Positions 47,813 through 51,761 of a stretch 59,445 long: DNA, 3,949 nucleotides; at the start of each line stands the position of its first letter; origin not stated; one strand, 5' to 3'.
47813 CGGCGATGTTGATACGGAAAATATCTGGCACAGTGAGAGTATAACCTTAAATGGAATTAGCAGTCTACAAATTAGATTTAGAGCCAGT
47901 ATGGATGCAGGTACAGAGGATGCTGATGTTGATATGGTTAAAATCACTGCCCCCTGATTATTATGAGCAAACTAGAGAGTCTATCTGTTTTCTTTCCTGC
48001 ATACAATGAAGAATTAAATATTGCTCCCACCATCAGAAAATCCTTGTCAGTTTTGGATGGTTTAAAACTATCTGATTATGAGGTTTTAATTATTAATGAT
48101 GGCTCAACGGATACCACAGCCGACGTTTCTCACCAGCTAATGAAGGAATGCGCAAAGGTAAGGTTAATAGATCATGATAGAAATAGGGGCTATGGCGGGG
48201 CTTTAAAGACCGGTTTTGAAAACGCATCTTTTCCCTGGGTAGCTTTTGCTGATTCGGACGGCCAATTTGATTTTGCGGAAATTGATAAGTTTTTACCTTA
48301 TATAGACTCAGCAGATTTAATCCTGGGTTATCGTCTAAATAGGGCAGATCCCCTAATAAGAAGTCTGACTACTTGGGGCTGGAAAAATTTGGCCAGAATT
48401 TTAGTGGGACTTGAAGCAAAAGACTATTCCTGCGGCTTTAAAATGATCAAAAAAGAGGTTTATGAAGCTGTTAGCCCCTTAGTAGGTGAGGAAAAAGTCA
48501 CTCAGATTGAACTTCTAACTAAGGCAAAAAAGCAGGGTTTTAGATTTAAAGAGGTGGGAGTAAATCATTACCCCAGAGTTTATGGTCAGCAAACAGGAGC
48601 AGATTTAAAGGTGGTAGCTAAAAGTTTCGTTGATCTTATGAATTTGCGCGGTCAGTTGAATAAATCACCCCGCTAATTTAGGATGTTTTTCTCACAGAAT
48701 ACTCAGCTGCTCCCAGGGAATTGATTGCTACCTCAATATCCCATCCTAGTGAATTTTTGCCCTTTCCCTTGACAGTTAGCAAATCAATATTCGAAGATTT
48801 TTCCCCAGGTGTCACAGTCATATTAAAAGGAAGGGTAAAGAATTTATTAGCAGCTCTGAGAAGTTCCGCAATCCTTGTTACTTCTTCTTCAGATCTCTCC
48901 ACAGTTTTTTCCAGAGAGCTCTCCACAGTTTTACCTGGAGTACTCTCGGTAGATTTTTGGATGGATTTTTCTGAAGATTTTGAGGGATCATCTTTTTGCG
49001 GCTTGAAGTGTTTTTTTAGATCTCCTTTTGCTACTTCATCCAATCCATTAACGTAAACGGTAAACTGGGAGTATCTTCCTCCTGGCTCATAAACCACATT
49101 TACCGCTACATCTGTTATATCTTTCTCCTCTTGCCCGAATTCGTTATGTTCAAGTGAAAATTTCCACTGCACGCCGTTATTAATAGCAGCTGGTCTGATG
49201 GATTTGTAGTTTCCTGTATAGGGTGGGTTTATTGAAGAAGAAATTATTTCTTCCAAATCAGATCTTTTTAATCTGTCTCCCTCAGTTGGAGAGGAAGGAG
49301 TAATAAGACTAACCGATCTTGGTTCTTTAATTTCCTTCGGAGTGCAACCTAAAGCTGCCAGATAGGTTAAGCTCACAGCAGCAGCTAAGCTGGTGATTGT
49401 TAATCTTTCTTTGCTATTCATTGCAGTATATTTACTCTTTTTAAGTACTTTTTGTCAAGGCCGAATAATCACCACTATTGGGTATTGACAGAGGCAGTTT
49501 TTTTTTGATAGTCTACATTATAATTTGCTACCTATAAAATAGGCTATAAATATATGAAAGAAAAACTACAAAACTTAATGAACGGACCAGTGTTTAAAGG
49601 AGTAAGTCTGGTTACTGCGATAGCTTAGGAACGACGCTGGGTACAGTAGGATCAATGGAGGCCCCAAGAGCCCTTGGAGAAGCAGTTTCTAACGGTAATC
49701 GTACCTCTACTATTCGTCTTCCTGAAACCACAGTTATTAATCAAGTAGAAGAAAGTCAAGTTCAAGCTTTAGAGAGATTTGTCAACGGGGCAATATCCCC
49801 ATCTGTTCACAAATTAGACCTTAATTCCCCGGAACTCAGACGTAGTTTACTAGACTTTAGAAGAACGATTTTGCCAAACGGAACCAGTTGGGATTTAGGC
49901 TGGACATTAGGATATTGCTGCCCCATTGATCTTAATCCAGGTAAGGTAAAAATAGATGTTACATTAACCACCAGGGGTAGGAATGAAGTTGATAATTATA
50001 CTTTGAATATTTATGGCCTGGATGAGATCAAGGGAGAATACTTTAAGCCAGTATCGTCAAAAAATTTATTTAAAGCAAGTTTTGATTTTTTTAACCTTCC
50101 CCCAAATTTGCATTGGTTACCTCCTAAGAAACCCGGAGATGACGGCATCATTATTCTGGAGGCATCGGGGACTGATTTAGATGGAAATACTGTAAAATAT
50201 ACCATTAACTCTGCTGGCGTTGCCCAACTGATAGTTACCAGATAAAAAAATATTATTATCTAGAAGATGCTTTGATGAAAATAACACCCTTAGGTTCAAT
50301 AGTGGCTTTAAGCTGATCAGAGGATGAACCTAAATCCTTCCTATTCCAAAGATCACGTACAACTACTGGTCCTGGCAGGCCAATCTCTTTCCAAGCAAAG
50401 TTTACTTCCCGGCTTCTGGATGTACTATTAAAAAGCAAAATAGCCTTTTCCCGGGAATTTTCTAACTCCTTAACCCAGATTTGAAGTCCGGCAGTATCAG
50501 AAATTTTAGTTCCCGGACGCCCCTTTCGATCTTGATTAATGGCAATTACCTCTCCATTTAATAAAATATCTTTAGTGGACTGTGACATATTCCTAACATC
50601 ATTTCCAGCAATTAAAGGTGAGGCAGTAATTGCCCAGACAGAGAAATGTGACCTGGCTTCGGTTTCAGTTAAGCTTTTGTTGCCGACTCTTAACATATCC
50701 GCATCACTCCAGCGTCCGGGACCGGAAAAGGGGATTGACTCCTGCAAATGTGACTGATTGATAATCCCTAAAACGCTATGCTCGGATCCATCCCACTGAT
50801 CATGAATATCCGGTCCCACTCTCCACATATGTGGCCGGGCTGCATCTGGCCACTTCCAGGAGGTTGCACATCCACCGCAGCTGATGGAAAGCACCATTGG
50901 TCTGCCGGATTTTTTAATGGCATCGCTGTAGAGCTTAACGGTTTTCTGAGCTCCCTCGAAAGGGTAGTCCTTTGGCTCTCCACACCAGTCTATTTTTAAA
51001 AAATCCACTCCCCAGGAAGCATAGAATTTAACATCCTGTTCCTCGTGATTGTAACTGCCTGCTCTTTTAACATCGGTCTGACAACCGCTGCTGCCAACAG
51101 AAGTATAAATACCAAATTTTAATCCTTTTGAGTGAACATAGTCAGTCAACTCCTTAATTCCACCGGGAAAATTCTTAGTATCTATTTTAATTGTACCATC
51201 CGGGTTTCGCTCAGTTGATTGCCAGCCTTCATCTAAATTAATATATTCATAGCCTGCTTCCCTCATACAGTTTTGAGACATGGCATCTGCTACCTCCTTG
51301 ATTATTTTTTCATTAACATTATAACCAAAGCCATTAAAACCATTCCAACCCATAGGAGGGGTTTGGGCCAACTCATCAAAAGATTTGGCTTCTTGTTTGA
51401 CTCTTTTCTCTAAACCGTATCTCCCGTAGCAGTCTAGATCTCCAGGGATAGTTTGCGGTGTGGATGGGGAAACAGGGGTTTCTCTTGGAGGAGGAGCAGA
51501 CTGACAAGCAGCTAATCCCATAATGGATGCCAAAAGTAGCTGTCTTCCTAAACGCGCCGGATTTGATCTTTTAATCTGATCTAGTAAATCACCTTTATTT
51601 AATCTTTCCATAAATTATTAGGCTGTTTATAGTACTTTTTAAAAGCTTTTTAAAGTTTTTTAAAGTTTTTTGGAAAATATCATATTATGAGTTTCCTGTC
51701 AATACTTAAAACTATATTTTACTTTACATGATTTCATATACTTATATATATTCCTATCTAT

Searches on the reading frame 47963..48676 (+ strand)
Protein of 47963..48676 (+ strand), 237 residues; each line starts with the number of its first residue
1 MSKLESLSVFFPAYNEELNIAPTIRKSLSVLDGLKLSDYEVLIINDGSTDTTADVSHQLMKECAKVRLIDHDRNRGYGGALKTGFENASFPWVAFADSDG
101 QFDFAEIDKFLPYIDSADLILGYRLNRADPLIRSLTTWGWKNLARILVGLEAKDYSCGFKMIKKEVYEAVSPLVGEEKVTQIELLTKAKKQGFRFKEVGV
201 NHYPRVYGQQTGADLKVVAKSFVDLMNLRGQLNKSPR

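Call 44: search_protein_families(library=pfam, proteins=[window:47963-48676:+], max_evalue=0.001)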
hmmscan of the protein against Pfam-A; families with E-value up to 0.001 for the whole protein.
window:47963-48676:+ (237 aa): 3 families
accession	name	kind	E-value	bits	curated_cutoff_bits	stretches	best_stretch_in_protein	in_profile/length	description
PF00535.33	Glycos_transf_2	-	2.7e-26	92.9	23.3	1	8-169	1-166/168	Glycosyl transferase family 2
PF13641.12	Glyco_tranf_2_3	-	4.2e-06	27.4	27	1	7-100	3-97/230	Glycosyltransferase like family 2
PF10111.15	Glyco_tranf_2_2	-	9e-05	22.5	27.3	1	9-110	2-102/276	Glycosyltransferase like family 2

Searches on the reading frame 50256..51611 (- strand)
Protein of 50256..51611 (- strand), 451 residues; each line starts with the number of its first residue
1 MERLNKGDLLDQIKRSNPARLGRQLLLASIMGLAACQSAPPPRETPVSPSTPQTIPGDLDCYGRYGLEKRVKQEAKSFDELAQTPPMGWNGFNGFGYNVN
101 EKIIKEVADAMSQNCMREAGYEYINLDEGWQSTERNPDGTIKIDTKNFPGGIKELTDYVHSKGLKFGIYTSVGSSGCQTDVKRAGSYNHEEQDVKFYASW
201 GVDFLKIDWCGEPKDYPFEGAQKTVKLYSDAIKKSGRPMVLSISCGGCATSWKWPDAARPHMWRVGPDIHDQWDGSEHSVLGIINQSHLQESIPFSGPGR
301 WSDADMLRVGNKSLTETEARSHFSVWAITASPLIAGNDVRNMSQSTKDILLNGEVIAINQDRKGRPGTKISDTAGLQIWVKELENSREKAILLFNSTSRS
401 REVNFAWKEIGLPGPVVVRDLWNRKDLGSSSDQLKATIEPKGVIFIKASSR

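Call 45: search_protein_families(library=pfam, proteins=[window:50256-51611:-], max_evalue=0.001)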
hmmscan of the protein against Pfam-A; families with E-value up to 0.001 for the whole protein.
window:50256-51611:- (451 aa): 4 families
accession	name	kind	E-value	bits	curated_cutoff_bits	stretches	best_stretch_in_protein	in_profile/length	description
PF16499.11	Melibiase_2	-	3.6e-62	210.7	23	1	97-361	14-284/284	Alpha galactosidase A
PF17801.7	Melibiase_C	-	3.8e-16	59.4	22.9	1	374-447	2-70/71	Alpha galactosidase C-terminal beta sandwich domain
PF10566.15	Glyco_hydro_97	-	2.2e-09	37.6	32.5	1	118-237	45-150/275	Glycoside hydrolase 97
PF02065.24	Melibiase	-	9.1e-07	28.6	27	1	84-170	40-124/347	Melibiase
